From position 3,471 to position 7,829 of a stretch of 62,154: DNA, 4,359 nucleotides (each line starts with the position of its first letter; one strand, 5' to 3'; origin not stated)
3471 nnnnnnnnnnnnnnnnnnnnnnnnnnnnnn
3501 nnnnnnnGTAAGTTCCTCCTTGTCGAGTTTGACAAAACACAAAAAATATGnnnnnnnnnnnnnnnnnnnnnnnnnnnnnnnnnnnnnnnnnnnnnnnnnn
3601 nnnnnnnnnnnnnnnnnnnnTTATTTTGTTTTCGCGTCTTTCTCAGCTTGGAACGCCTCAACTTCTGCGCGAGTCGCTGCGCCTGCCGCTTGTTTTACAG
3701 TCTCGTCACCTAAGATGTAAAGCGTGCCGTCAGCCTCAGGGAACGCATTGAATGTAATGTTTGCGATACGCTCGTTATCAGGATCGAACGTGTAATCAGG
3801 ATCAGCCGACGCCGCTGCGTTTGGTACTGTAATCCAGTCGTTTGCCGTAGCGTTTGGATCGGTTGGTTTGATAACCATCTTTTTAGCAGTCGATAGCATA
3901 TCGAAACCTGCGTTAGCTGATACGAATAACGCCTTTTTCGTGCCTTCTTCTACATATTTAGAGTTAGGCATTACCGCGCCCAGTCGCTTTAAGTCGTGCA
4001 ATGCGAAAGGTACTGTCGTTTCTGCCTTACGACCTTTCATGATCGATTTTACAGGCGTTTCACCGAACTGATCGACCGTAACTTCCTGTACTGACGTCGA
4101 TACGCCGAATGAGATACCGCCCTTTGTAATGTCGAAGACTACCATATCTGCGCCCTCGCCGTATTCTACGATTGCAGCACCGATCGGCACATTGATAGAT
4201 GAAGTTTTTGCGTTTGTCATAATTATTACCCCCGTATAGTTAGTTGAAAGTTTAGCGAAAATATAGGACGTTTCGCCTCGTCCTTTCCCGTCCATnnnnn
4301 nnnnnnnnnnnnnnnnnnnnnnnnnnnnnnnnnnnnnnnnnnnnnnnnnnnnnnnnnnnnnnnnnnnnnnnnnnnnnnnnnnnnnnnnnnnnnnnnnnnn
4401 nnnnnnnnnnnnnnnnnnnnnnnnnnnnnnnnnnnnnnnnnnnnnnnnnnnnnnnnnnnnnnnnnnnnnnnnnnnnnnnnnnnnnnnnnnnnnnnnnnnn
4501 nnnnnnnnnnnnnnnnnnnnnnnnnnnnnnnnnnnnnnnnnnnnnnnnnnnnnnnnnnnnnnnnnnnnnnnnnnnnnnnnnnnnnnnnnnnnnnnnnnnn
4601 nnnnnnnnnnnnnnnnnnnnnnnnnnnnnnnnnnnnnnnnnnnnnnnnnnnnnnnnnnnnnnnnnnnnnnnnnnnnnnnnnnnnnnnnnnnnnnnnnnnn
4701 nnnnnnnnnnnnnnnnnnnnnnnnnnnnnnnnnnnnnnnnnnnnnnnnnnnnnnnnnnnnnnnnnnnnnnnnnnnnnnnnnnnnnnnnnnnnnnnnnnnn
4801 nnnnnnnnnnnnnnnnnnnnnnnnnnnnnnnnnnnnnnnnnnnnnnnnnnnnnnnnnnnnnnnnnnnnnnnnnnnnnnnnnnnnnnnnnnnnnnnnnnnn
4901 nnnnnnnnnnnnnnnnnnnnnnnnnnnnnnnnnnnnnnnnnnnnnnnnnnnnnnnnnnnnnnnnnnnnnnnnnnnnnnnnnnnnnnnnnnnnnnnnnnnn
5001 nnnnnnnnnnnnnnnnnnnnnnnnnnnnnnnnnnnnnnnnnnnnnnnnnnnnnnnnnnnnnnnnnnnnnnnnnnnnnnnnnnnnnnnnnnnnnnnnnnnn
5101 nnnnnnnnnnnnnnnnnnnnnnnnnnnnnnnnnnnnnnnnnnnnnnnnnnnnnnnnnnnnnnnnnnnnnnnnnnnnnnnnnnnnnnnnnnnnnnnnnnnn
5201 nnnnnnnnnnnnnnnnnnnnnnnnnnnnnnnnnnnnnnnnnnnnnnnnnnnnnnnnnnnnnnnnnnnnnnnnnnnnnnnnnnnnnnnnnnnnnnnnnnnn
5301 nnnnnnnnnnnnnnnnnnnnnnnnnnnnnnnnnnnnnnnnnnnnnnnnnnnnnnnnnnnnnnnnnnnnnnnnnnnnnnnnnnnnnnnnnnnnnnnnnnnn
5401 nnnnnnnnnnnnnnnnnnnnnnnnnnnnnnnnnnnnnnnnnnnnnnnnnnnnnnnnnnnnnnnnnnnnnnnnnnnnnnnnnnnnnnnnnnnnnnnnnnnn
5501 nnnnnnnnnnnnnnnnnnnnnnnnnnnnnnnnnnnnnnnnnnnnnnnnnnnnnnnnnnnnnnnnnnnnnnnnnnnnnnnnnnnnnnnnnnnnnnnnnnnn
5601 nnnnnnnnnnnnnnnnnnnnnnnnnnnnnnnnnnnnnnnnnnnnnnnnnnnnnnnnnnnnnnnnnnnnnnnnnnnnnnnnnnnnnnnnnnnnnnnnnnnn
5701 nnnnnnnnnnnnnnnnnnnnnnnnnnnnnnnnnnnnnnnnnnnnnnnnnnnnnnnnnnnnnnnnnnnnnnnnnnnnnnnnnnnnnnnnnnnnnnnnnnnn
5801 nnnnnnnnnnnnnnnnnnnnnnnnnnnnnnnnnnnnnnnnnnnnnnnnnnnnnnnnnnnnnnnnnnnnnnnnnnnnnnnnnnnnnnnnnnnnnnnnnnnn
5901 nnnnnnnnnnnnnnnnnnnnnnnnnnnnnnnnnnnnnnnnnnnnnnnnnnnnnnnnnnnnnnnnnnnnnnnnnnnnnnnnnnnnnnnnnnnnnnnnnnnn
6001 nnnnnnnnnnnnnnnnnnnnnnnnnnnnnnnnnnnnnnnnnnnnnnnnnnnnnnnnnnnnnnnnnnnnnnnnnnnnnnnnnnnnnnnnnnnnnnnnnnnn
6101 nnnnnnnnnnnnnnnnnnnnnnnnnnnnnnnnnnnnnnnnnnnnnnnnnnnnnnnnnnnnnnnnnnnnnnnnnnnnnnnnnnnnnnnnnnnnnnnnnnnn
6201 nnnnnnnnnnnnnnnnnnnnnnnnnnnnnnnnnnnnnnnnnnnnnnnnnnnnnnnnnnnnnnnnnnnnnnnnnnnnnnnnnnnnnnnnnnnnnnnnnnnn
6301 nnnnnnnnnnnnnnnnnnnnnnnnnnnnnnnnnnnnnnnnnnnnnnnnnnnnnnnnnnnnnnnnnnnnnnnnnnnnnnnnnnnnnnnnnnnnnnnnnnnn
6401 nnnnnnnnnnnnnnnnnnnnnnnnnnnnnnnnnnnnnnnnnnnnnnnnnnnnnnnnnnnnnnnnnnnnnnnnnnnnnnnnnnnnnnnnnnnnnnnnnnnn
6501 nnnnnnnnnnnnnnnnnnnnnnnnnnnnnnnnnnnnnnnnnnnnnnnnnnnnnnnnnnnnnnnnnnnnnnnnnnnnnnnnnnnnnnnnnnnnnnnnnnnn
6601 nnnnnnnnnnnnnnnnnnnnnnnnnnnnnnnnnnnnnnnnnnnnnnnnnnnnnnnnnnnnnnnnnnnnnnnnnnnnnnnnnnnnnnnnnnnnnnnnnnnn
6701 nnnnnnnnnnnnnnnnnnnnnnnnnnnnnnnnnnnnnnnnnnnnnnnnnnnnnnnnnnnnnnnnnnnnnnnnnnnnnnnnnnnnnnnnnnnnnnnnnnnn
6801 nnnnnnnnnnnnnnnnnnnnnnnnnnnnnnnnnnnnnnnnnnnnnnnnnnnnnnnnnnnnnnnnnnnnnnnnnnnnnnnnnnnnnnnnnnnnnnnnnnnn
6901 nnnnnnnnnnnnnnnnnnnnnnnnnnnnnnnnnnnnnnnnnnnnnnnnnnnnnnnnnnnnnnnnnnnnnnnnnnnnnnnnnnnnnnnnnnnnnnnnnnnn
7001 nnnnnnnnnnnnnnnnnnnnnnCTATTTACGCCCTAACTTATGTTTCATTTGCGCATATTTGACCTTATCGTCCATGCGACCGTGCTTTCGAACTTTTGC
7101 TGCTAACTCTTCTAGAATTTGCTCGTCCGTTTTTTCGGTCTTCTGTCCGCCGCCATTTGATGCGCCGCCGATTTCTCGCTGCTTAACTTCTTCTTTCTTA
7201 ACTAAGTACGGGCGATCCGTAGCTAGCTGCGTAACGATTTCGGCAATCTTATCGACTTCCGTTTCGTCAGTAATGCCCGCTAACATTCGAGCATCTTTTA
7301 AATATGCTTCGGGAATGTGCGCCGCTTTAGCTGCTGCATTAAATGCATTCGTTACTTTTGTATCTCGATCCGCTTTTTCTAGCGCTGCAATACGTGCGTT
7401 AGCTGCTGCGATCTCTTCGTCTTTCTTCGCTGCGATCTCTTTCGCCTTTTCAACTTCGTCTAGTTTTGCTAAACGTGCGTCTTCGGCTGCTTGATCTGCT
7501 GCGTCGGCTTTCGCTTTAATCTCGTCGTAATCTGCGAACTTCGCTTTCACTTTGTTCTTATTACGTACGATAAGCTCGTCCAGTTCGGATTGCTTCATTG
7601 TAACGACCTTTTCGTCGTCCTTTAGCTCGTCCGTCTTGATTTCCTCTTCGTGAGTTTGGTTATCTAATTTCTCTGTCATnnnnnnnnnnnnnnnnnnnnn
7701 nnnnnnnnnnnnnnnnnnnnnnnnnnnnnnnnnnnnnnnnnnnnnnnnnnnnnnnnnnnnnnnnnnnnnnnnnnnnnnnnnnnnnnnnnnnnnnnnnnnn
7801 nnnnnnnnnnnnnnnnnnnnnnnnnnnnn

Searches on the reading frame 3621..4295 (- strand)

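Call 46: search_protein_families(library=phrogs, proteins=[window:3621-4295:-], max_evalue=0.00001)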
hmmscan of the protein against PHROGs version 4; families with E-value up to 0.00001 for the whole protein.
window:3621-4295:- (224 aa): 2 families
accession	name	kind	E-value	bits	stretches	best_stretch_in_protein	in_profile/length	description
phrog_2175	-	other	1.1e-59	202.3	1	30-203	2-186/188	protein with Ig domain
phrog_1280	-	other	8.4e-22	78.9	1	31-211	4-176/248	Ig domain containing protein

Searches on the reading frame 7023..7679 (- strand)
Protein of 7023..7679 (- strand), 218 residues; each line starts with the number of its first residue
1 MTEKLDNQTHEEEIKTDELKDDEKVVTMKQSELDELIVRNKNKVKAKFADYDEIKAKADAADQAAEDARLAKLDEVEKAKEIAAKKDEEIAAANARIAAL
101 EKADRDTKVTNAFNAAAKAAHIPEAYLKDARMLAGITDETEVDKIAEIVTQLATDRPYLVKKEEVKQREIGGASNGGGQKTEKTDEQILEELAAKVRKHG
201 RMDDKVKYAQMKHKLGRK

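Call 79: search_protein_families(library=phrogs, proteins=[window:7023-7679:-], max_evalue=0.0001)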
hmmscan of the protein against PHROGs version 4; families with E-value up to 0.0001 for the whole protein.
window:7023-7679:- (218 aa): 1 family
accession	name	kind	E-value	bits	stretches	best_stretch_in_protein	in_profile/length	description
phrog_4866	-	head and packaging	3.5e-45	155.8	1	2-204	47-244/245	head scaffolding protein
